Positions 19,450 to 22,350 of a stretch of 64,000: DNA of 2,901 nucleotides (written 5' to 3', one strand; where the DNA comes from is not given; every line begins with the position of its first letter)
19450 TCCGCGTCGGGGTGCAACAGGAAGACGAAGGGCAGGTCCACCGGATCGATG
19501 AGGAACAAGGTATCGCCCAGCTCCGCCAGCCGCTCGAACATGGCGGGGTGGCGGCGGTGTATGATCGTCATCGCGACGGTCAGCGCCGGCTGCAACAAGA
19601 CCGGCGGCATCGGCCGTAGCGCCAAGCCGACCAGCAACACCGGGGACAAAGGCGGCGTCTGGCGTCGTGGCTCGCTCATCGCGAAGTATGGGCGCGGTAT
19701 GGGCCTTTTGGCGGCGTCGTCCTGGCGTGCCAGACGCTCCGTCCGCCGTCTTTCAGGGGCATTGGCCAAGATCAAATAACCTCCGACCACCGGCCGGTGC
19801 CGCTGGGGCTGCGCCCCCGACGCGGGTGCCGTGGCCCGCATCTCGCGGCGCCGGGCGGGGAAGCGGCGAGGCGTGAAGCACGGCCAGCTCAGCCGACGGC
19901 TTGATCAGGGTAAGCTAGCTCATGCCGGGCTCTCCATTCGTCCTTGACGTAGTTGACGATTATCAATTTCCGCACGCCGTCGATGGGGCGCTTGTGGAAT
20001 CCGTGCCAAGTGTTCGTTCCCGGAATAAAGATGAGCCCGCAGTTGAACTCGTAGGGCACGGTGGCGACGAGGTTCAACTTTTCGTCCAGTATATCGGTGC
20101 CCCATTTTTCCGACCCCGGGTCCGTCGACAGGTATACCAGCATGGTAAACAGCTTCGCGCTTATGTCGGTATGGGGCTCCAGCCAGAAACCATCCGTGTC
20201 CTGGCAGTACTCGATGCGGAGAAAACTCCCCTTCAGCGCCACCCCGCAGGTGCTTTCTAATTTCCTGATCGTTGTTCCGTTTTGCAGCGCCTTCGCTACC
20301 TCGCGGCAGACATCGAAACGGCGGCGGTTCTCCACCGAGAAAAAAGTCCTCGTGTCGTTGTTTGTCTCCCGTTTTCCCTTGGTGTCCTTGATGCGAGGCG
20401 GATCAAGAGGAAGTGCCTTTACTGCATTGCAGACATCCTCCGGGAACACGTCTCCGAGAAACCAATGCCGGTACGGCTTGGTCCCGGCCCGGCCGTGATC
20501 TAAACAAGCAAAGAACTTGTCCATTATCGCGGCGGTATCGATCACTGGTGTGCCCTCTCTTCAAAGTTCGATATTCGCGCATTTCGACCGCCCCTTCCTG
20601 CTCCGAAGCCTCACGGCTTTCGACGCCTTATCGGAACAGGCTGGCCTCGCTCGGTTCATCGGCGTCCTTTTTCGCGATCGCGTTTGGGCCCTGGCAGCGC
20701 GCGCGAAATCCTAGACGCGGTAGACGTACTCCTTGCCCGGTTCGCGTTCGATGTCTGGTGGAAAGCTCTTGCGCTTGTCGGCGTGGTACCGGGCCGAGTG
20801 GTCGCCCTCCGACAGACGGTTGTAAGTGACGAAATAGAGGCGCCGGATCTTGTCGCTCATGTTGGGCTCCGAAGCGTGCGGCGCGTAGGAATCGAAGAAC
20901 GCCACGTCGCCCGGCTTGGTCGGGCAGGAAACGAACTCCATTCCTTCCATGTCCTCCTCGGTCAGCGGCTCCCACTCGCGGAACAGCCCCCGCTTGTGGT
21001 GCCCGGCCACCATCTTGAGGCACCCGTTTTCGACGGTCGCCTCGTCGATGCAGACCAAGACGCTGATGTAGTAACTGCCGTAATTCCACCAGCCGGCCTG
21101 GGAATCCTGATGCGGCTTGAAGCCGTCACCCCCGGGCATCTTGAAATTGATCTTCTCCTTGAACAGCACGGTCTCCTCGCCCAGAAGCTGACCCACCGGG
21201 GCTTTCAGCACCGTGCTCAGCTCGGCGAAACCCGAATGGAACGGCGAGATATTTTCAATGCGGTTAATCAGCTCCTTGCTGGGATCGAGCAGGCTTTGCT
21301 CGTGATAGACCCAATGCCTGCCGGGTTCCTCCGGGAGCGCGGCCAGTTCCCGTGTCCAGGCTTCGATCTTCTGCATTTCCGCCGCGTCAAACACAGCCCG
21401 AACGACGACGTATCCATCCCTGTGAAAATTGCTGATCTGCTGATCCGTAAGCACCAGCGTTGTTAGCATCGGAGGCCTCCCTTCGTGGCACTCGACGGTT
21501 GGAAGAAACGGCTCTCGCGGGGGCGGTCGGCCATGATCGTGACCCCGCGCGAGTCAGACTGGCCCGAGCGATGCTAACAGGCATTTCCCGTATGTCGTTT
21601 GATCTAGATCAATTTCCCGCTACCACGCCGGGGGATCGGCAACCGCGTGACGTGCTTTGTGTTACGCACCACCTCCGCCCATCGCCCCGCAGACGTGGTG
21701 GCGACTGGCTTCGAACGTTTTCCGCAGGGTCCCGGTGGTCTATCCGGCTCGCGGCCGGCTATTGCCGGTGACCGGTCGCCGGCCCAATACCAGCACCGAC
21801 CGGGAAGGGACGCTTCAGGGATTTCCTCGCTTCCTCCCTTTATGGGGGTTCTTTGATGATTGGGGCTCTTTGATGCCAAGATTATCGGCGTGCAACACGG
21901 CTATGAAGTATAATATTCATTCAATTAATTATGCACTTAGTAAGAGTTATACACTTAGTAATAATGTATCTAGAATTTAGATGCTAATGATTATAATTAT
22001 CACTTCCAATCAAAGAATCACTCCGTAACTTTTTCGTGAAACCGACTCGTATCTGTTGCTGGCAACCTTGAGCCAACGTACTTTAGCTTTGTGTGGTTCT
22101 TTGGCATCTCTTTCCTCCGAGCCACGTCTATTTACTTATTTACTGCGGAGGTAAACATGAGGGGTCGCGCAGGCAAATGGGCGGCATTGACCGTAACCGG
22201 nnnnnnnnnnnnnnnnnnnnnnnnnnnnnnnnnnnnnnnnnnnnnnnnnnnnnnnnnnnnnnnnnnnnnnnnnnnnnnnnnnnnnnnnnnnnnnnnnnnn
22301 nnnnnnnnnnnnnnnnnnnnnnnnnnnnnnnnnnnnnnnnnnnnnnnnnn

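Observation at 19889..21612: Two lower-GC Fe(II)-dioxygenase genes abutting the anaerobic UQ operon, headed by a perfectly palindromic FNR box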

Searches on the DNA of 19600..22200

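Call 84: search_rna_families(source=window, start=19600, end=22200, threshold=evalue, max_evalue=1)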
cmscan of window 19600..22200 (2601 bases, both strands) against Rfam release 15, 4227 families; matches with E-value up to 1: 1.
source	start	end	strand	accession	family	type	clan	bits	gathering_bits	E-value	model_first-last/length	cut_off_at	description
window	21249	21311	-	RF01977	HOTAIRM1_3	Gene; lncRNA;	-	17.8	37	0.28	1-59/59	no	HOX antisense intergenic RNA myeloid 1 conserved region 3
